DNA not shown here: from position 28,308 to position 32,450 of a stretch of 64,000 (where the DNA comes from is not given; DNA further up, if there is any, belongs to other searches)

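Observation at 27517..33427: A single 1280-aa ORF fuses an MMPL-type exporter, a PlsC-type acyltransferase and a SAM methyltransferase, in an operon with a fatty acid hydroxylase-family enzyme and divergent from a PF14907-like nucleotidyltransferase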

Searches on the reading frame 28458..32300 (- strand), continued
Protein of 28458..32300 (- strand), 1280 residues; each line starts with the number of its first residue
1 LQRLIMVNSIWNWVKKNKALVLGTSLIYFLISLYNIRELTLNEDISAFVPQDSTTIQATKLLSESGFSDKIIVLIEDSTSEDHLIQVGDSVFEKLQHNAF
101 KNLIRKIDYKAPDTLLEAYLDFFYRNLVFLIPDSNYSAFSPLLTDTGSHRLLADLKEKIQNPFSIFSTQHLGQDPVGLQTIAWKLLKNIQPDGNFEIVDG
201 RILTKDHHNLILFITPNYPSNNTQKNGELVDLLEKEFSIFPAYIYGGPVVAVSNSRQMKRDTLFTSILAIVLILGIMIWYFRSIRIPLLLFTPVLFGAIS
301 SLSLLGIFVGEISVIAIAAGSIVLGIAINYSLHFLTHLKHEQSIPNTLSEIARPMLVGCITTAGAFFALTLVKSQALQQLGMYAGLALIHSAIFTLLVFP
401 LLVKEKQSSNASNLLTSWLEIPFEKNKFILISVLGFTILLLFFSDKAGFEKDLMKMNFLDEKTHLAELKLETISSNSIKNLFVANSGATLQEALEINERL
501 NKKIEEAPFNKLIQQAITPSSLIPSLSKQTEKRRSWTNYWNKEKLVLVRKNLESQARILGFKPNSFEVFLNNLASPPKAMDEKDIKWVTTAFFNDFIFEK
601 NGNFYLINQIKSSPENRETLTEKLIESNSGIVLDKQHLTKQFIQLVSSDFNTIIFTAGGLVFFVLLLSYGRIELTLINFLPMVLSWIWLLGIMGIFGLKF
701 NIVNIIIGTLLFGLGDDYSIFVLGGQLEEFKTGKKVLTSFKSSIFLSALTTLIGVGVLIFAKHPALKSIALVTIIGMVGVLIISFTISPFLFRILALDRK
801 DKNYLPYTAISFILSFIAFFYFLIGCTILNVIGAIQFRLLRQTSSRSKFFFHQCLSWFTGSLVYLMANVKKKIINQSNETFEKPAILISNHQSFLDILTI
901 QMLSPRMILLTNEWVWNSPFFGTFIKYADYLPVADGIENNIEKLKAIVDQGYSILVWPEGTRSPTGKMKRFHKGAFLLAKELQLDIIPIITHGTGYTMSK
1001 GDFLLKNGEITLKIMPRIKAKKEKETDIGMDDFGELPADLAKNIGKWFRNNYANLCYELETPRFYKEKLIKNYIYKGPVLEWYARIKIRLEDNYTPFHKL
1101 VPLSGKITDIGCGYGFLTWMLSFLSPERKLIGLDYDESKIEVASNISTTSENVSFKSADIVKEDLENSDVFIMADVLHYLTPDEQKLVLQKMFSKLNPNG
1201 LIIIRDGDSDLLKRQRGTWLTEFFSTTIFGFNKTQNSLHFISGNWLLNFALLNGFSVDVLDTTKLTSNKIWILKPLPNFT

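Call 17: find_related_loci(query=A1, collection=genome_contigs, flank=10000)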
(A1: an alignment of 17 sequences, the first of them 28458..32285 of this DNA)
Query A1 (1275 aa) in genome_contigs; peptide patterns used: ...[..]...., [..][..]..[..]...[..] (x = any residue, [..] = any of these).
600 stretches matched a pattern (row limit reached: there are more); 572 encode a relative of the query (tblastn E <= 1e-3); the best 80 are kept; 80 distinct loci.
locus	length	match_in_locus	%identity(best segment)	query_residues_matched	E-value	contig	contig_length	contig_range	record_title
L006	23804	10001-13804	70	2-1268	0e+0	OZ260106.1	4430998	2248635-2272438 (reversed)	MAG: uncultured Bacteroidia bacterium isolate CRY1-m2-bin03 genome assembly, chromosome: 1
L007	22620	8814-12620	61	4-1269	0e+0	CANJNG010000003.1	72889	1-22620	MAG: Bacteroidetes bacterium isolate RH-23may17-554 genome assembly, contig: RH-23may17-C2510, whole genome shotgun sequ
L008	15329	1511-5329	42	5-1269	0e+0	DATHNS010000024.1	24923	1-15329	MAG TPA_asm: Ferruginibacter sp. isolate SMAG_U12664 k141_4378834, whole genome shotgun sequence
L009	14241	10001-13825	41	5-1269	0e+0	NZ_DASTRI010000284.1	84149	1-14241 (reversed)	MAG: Chitinophaga sp. isolate SMAG_U2248 k141_1475626, whole genome shotgun sequence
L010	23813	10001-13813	42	5-1269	0e+0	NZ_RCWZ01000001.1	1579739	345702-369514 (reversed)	Mucilaginibacter kameinonensis strain SCK scaffold1, whole genome shotgun sequence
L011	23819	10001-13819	41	5-1269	0e+0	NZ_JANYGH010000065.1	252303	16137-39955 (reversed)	MAG: Mucilaginibacter sp. isolate 341R_metabinner_11 341R_k141_682605, whole genome shotgun sequence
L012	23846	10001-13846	41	4-1273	0e+0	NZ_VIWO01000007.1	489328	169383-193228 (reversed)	Chitinophaga polysaccharea strain 1209 Ga0365422_107, whole genome shotgun sequence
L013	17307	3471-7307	41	4-1269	0e+0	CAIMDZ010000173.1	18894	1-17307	MAG: uncultured Bacteroidetes bacterium isolate Umea3_bin-3336 genome assembly, contig: bin-3336:173/226, whole genome s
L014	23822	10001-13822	40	4-1269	0e+0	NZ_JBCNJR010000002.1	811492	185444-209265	MAG: Chitinophaga sp. isolate SMAGNO2 Contig2, whole genome shotgun sequence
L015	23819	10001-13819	42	5-1269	0e+0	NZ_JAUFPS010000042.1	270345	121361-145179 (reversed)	Mucilaginibacter flavus strain CECT 7857 soapdenovo_K_83_42, whole genome shotgun sequence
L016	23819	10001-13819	42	4-1269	0e+0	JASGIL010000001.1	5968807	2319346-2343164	MAG: Ferruginibacter sp. isolate 5N328 JMF-2111-06-0005.ont.bin.328_0, whole genome shotgun sequence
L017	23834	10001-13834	40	4-1272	0e+0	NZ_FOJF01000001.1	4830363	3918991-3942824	Chitinophaga sp. YR573, whole genome shotgun sequence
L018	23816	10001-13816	40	5-1269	0e+0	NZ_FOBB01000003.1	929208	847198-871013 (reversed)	Chitinophaga rupis strain DSM 21039, whole genome shotgun sequence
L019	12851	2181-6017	41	5-1273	0e+0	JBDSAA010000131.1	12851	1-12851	MAG: Ferruginibacter sp. isolate cluster1_bin.1 k127_15578989, whole genome shotgun sequence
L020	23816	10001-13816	42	4-1271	0e+0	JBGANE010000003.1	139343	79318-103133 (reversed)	MAG: Ferruginibacter sp. isolate MAG_AAO_H10.25 AAOH10-25_opera_contig_649, whole genome shotgun sequence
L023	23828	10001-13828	41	4-1269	0e+0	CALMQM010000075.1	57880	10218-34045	MAG TPA_asm: uncultured Bacteroidetes bacterium isolate SRR1772177_bin.147_CONCOCT_v1.1_MAG genome assembly, contig: ERZ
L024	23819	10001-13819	41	5-1269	0e+0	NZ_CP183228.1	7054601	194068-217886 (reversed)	Mucilaginibacter sp. FT3.2 chromosome, complete genome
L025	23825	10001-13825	41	4-1269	0e+0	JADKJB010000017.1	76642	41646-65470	MAG: Bacteroidetes bacterium isolate Skiv_18-Q3-R9-52_MAXAC.287 tig00017952-10-763490, whole genome shotgun sequence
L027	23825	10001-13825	40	4-1269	0e+0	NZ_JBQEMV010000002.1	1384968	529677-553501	Chitinophaga sp. 22620 scaffold2, whole genome shotgun sequence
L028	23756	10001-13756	43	14-1269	0e+0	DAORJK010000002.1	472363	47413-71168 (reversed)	MAG TPA_asm: Bacteroidia bacterium isolate AMR_MDS_5553 NODE_2_length_472363_cov_46.624218, whole genome shotgun sequenc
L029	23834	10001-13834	41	1-1269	0e+0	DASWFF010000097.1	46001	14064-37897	MAG TPA_asm: Puia sp. isolate SMAG_U2782 k141_6199906, whole genome shotgun sequence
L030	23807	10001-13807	40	4-1269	0e+0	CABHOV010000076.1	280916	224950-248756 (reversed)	MAG: uncultured Bacteroides sp. isolate Bacteroidetes_sp_nbed49b3 genome assembly, contig: NODE_68_length_280916_cov_14.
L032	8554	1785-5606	39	4-1269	0e+0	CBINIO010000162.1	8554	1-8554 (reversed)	MAG TPA_asm: uncultured Chitinophaga sp. isolate SRR16817032_metabat2_12 genome assembly, contig: ERZ27393366.2406, whol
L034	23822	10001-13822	41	4-1269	0e+0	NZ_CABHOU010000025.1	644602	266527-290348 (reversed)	MAG: uncultured Chitinophaga sp. isolate Chitinophaga_sp_nbed36b11, whole genome shotgun sequence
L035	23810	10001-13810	41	4-1269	0e+0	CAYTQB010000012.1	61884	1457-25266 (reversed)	MAG TPA_asm: uncultured Ferruginibacter sp. isolate SRP173033_co1_252 genome assembly, contig: NODE_614_length_61884_cov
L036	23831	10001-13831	41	4-1269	0e+0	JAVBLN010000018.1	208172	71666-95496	MAG: Flavihumibacter sp. isolate EPI_MAG_00024 c_000006897267, whole genome shotgun sequence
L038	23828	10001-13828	41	5-1269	0e+0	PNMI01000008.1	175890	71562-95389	MAG: Sphingobacteriaceae bacterium isolate FW.025 FD_1000037_175890, whole genome shotgun sequence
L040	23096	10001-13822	40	4-1269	0e+0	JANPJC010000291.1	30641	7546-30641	MAG: Chitinophagales bacterium isolate VAR_61_metabat_465 VAR_61_k141_1331773, whole genome shotgun sequence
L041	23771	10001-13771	39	22-1269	0e+0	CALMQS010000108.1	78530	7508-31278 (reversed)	MAG TPA_asm: uncultured Sphingobacteriales bacterium isolate SRR1763383_bin.86_CONCOCT_v1.1_MAG genome assembly, contig:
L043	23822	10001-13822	40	4-1269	0e+0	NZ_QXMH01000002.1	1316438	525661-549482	Chitinophaga alhagiae strain T22 Scaffold2, whole genome shotgun sequence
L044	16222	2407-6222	41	5-1269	0e+0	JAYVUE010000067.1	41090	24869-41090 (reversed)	MAG: Chitinophagaceae bacterium isolate GL74_UP_metabinner_18 GL74_UP_metabinner_18_66, whole genome shotgun sequence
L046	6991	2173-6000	40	5-1269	0e+0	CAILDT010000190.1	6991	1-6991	MAG: uncultured Bacteroidetes bacterium isolate LinL4_bin-1161 genome assembly, contig: bin-1161:190/994, whole genome s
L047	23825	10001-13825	42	4-1269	0e+0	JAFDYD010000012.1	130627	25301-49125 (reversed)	MAG: Bacteroidetes bacterium isolate SZAS-41 BACT-AMP-7__12__length-130627, whole genome shotgun sequence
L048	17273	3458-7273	40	4-1272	0e+0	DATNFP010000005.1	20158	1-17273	MAG TPA_asm: Flavipsychrobacter sp. isolate SMAG_U11298 k141_1552534, whole genome shotgun sequence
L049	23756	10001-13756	41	27-1269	0e+0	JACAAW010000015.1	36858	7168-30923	MAG: Bacteroidetes bacterium isolate Cfx2-01 MAG1_15, whole genome shotgun sequence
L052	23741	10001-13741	42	33-1269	0e+0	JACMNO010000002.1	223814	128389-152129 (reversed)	MAG: Bacteroidia bacterium isolate LF-bin-173 FL-bin-173-contig-k141_12864, whole genome shotgun sequence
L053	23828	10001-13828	40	4-1269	0e+0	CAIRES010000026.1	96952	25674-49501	MAG: uncultured Bacteroidetes bacterium isolate YR2_bin-1295 genome assembly, contig: bin-1295:26/88, whole genome shotg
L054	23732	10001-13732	41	33-1269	0e+0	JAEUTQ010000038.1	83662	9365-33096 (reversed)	MAG: Bacteroidia bacterium isolate new MAG-333 k141_1135279, whole genome shotgun sequence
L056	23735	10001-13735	41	33-1269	0e+0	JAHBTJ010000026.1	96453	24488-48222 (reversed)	MAG: Chitinophagaceae bacterium isolate ACE_BAC11 BAC11_26, whole genome shotgun sequence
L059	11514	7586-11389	41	5-1269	0e+0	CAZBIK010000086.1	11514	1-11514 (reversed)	MAG TPA_asm: uncultured Ferruginibacter sp. isolate SRP302447_co2_180 genome assembly, contig: NODE_15688_length_11514_c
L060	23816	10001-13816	40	4-1269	0e+0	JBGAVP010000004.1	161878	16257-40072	MAG: Chitinophagales bacterium isolate MAG_AAO_H10.2 AAOH10-2_opera_contig_500, whole genome shotgun sequence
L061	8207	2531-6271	41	29-1269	0e+0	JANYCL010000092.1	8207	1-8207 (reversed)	MAG: Sphingobacteriaceae bacterium isolate 336R_metabinner_153_sub 336R_k141_1103687, whole genome shotgun sequence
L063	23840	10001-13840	40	3-1269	0e+0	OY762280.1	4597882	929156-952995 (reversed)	MAG: Bacteroidales bacterium isolate 20329f36-1aa7-4b1c-baf8-c582a14de254 genome assembly, chromosome: 1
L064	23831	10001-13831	39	4-1269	0e+0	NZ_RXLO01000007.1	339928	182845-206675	Chitinophaga rhizosphaerae strain T16R-86 Scaffold7, whole genome shotgun sequence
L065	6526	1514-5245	39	33-1269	0e+0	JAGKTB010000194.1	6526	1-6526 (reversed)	MAG: Flavihumibacter sp. isolate bin-8 contig-5456, whole genome shotgun sequence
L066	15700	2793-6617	40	4-1269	0e+0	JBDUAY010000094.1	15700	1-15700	MAG: Bacteroidota bacterium isolate cluster4_bin.201 NODE_7949_length_15700_cov_9.041419, whole genome shotgun sequence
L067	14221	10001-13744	41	33-1269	0e+0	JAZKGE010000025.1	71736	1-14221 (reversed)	MAG: Bacteroidota bacterium isolate DC_RB_04_SPN110320-bin030 DCRB04SPN_B030_0_000000000025, whole genome shotgun sequen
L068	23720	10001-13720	39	33-1269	0e+0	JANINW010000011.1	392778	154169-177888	MAG: Flavipsychrobacter sp. isolate Bin.009_Pasture NODE_27_length_392778_cov_3.627155, whole genome shotgun sequence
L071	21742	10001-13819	40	5-1269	0e+0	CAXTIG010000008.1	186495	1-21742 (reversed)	MAG TPA_asm: uncultured Cytophagales bacterium isolate public_SRR11456921_metawrap_bin.12 genome assembly, contig: publi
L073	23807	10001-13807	41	5-1269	0e+0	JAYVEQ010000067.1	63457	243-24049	MAG: Chitinophagaceae bacterium isolate GL35_DN_metabinner_2 GL35_DN_metabinner_2_66, whole genome shotgun sequence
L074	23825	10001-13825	41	5-1269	0e+0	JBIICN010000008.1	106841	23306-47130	MAG: Bacteroidia bacterium isolate ME2000-08-01pf_3300043466_group1_bin14 Rohwer_bin419_scaffold_72_c1, whole genome sho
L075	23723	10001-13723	40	33-1269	0e+0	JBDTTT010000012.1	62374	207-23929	MAG: Chryseolinea sp. isolate cluster3_bin.302 NODE_1040_length_62374_cov_6.841621, whole genome shotgun sequence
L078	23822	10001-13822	40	5-1269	0e+0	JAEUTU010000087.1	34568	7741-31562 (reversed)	MAG: Bacteroidia bacterium isolate new MAG-337 k141_560791, whole genome shotgun sequence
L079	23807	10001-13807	38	4-1269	0e+0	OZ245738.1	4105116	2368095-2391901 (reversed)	MAG: Cyclobacteriaceae bacterium isolate 81e531c3-1a51-4f14-8529-7e684038fe89 genome assembly, chromosome: 1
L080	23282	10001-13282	43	179-1269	0e+0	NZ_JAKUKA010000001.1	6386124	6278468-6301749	Chitinophaga sedimenti strain KCTC 52590 1, whole genome shotgun sequence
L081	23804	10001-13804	38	4-1269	0e+0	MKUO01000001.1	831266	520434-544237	MAG: Bacteroidetes bacterium 43-93 SCNpilot_expt_1000_bf_scaffold_1, whole genome shotgun sequence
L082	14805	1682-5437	40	27-1269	0e+0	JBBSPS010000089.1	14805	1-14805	MAG: Bacteroidia bacterium isolate LS6_sbin.61 LS6_sbin.61_K_1905482_L_14805_cov_9.0035, whole genome shotgun sequence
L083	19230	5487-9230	39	33-1269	0e+0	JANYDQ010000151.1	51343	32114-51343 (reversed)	MAG: Bacteroidetes bacterium isolate 336R_metabinner_73_sub 336R_k141_33868, whole genome shotgun sequence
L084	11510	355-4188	40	5-1269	0e+0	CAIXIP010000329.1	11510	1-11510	MAG: uncultured Bacteroidetes bacterium isolate KT5_bin-767 genome assembly, contig: bin-767:329/358, whole genome shotg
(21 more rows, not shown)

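Call 21: search_solved_structures(query=window:28458-32285:-, max_evalue=0.01)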
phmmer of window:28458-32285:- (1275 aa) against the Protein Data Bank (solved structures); distinct sequences matched with E-value up to 0.01: 16.
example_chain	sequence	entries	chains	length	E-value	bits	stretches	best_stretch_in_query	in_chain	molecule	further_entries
5kym_A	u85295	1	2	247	3.8e-13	51.1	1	812-1015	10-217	1-acyl-sn-glycerol-3-phosphate acyltransferase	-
5wp5_A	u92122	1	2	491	6.2e-07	30.5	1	1095-1202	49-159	Phosphomethylethanolamine N-methyltransferase 2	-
6wu0_B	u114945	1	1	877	1.6e-06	29.1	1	257-399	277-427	Hopanoid biosynthesis associated RND transporter like protein HpnN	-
1im8_A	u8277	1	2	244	6.9e-06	27.1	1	1095-1200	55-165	YecO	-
5wp4_A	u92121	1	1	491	8.2e-06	26.8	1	1094-1202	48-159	Phosphoethanolamine N-methyltransferase 1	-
5khn_B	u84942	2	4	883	9.3e-06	26.6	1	262-399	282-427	RND transporter | Putative RND superfamily efflux pump membrane protein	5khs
3dtn_A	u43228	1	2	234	1.7e-05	25.8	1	1101-1201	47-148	Putative Methyltransferase MM_2633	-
4iv8_A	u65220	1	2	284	4.3e-05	24.4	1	1099-1208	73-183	Phosphoethanolamine N-methyltransferase,putative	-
4mwz_A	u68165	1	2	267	5.3e-05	24.1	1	1099-1208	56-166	Phosphoethanolamine N-methyltransferase, putative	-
4iv0_A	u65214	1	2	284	6.1e-05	23.9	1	1099-1208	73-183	Phosphoethanolamine N-methyltransferase, putative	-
4a6d_A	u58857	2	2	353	6.6e-05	23.8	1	1102-1224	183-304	HYDROXYINDOLE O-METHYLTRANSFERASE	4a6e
3mgg_A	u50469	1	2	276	7.3e-05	23.7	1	1095-1204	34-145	Methyltransferase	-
3gu3_A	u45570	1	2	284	0.0018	19.1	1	1101-1199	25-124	Methyltransferase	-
2gh1_A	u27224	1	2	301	0.0019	19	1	1101-1199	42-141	Methyltransferase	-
4iwn_A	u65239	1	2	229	0.0023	18.7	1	1099-1201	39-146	tRNA (cmo5U34)-methyltransferase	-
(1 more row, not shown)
